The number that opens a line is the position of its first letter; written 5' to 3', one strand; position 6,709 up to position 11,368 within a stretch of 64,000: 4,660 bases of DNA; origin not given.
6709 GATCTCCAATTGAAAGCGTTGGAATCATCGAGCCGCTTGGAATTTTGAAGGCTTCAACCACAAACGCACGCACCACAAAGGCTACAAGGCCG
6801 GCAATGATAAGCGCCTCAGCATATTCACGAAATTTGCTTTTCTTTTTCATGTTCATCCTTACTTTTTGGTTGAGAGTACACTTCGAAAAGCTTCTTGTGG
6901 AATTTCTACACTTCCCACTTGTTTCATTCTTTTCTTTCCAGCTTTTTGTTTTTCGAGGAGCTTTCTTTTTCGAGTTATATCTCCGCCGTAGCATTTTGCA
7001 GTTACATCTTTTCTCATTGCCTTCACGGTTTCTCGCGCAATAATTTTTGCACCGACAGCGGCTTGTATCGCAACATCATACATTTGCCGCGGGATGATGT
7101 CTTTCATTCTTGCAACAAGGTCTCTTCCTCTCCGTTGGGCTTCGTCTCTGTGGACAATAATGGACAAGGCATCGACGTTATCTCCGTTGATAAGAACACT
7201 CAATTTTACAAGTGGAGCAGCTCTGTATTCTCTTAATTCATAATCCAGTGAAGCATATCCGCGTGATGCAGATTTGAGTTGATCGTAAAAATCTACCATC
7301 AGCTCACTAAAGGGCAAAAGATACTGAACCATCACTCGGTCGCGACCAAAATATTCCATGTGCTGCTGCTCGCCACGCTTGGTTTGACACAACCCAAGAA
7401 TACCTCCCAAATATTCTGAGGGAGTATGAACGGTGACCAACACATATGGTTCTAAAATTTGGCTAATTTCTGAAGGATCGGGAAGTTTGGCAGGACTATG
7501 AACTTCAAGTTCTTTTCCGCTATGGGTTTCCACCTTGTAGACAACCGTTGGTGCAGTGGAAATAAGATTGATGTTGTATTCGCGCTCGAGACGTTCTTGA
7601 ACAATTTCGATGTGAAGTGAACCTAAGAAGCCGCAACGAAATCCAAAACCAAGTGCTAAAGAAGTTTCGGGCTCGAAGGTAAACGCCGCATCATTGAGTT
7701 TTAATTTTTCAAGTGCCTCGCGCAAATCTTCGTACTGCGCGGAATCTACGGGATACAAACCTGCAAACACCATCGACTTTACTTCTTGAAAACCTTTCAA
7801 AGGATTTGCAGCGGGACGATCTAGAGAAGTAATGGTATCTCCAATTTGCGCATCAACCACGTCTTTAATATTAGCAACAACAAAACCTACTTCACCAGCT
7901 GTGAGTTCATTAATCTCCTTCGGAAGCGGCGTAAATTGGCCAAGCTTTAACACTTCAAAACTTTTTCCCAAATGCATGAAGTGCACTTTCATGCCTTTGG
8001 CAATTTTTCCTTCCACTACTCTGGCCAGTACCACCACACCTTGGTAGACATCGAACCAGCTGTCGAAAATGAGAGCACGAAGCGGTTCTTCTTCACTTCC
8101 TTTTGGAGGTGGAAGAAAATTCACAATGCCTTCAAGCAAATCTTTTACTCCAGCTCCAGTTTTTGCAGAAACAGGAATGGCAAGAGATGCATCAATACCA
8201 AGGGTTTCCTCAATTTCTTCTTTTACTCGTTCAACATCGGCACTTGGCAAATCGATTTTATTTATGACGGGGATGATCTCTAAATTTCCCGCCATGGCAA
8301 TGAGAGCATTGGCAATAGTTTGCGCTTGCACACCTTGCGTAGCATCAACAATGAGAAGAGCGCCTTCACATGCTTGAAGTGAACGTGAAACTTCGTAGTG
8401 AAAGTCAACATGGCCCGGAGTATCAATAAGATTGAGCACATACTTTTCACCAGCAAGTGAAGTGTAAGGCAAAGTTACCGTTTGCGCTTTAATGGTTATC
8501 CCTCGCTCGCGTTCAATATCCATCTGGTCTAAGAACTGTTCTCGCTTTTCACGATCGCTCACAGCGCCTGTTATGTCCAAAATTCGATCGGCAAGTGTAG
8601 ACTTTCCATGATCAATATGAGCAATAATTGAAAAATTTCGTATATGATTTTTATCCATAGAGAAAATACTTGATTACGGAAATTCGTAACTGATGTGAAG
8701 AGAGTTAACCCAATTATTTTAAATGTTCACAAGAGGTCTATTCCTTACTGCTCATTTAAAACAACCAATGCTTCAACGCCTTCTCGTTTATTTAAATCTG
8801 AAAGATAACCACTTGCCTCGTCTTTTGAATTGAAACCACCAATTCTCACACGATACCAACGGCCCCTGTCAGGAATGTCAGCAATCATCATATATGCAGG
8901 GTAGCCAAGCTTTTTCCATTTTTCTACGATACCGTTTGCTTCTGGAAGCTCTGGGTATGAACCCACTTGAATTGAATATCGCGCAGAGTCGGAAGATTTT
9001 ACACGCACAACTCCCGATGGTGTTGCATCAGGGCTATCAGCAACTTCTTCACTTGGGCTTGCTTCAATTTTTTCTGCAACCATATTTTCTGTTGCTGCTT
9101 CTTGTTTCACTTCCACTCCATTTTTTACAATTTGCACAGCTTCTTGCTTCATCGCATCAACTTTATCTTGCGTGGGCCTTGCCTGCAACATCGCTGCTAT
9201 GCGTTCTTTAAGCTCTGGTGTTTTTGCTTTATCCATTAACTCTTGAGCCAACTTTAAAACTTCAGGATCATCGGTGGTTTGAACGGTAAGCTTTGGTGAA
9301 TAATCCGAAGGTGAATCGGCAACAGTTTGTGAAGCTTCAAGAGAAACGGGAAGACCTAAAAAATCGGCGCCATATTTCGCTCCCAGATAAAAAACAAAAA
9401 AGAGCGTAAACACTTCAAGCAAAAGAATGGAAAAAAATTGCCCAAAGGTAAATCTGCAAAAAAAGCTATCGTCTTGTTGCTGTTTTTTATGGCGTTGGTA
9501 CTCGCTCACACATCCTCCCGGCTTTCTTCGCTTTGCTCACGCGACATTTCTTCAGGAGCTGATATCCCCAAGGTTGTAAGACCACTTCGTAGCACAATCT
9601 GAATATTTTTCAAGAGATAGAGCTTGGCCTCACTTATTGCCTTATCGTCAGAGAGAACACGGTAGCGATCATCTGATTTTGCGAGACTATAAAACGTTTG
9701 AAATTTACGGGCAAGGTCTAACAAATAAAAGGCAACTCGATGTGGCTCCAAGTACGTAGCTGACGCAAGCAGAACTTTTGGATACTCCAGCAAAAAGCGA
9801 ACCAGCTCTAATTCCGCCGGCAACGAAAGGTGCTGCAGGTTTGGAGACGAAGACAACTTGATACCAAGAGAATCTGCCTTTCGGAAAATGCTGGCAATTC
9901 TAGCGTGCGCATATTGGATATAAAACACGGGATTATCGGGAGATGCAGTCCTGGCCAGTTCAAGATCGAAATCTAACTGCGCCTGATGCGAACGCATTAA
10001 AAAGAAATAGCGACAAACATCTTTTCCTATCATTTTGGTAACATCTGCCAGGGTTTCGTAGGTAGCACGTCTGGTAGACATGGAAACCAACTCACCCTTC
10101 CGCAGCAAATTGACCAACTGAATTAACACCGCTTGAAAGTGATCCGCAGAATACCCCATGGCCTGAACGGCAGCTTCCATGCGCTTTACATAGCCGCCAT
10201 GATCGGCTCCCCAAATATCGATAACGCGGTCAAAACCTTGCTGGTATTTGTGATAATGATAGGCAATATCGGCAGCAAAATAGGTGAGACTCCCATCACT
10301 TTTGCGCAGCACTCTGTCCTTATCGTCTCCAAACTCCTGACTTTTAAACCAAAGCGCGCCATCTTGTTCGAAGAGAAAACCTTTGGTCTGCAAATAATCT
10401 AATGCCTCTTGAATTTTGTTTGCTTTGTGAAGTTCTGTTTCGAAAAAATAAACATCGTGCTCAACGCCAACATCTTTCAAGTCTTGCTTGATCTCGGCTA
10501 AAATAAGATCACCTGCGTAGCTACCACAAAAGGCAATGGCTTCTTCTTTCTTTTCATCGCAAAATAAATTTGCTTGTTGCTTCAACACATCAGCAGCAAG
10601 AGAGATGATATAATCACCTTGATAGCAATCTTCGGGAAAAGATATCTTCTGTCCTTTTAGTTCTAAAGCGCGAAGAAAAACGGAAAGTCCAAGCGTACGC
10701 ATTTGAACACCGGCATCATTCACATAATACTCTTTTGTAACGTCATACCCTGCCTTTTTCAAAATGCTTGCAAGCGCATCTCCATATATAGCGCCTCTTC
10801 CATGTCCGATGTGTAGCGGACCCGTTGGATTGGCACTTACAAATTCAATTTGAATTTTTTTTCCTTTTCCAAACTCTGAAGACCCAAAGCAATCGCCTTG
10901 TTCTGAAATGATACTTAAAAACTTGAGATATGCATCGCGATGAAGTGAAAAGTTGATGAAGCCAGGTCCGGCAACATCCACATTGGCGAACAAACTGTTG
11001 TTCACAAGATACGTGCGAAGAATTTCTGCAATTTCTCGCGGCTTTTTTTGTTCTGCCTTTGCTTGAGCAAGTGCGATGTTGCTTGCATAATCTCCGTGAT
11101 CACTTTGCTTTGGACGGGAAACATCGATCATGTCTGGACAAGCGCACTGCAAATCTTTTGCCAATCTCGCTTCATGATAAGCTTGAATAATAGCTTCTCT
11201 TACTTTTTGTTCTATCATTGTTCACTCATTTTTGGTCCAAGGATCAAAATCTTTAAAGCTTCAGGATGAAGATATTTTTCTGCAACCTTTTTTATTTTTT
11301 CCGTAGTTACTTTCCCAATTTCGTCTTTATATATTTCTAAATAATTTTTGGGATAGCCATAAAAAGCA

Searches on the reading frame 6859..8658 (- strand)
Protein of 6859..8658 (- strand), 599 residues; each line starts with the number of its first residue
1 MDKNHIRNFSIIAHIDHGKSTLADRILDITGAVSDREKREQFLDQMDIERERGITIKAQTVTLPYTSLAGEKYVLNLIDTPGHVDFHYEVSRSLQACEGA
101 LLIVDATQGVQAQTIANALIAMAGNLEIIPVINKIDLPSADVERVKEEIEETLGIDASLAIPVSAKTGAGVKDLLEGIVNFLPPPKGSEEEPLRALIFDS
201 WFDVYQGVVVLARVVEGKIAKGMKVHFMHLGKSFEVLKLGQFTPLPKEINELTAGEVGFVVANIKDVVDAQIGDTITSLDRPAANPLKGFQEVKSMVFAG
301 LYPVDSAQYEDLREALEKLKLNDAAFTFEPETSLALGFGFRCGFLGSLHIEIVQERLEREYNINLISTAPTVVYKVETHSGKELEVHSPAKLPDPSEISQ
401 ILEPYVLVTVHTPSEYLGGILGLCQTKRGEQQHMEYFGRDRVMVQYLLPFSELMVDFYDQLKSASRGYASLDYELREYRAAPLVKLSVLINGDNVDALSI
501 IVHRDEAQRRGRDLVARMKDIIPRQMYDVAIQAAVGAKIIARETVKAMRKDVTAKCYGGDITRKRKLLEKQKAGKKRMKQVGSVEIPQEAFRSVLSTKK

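Call 61: search_protein_families(library=pfam, proteins=[window:6859-8658:-], max_evalue=0.0001)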
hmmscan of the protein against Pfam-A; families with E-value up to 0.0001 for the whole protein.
window:6859-8658:- (599 aa): 5 families
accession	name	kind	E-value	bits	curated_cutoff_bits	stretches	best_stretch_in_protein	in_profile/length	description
PF00009.33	GTP_EFTU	-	5.9e-57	192.7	26.5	1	5-184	2-188/188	Elongation factor Tu GTP binding domain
PF06421.17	LepA_C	-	1.5e-51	173.4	29.7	1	490-595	1-106/107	GTP-binding protein LepA C-terminus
PF00679.30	EFG_C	-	6.5e-24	84.2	27.9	1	401-486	2-86/89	Elongation factor G C-terminus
PF03144.31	GTP_EFTU_D2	-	1.9e-10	41.4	30.3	1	207-277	1-73/73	Elongation factor Tu domain 2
PF14492.12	EFG_III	-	7.7e-05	23.1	27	0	296-366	5-72/75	Elongation Factor G, domain III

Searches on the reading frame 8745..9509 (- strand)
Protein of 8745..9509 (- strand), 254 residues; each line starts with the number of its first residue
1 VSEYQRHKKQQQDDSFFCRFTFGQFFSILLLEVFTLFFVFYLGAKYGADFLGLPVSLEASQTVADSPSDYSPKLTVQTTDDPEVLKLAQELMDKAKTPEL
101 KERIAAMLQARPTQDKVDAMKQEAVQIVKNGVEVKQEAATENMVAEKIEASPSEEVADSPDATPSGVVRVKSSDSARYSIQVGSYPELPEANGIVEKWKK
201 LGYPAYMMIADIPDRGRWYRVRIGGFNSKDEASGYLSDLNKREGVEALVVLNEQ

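Call 61: search_protein_families(library=pfam, proteins=[window:8745-9509:-], max_evalue=0.0001)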
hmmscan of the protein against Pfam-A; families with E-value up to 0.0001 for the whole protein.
window:8745-9509:- (254 aa): 1 family
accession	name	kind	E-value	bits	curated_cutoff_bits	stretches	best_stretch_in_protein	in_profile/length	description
PF05036.18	SPOR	-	1.5e-14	54.5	21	1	175-250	2-75/76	SPOR domain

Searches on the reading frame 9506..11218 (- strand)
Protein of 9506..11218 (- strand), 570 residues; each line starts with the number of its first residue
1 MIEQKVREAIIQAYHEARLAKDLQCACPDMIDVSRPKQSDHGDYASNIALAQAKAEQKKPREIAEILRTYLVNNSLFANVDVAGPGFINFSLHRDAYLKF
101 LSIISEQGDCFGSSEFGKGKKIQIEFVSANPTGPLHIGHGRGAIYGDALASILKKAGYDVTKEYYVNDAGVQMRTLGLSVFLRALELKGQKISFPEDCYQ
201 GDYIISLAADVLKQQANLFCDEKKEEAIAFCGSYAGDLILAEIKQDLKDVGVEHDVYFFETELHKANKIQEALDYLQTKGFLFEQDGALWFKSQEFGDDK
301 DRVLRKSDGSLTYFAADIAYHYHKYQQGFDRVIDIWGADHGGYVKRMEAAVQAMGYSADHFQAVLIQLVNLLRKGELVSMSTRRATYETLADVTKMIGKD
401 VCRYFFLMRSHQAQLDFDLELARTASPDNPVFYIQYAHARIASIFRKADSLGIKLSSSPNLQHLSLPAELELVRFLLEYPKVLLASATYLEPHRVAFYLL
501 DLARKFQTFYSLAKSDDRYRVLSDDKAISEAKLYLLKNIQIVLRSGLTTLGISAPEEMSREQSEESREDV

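Call 61: search_protein_families(library=pfam, proteins=[window:9506-11218:-], max_evalue=0.0001)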
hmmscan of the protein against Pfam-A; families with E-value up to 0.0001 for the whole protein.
window:9506-11218:- (570 aa): 3 families
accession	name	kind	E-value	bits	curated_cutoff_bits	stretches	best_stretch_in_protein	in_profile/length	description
PF05746.21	DALR_1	-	2.3e-29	102.3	22.3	1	434-558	1-117/117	DALR anticodon binding domain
PF00750.26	tRNA-synt_1d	-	1.3e-22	80.7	23.3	1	116-392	16-293/349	tRNA synthetases class I (R), catalytic domain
PF03485.21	Arg_tRNA_synt_N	-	1.3e-19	71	21.5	1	4-92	5-85/85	Arginyl tRNA synthetase N terminal domain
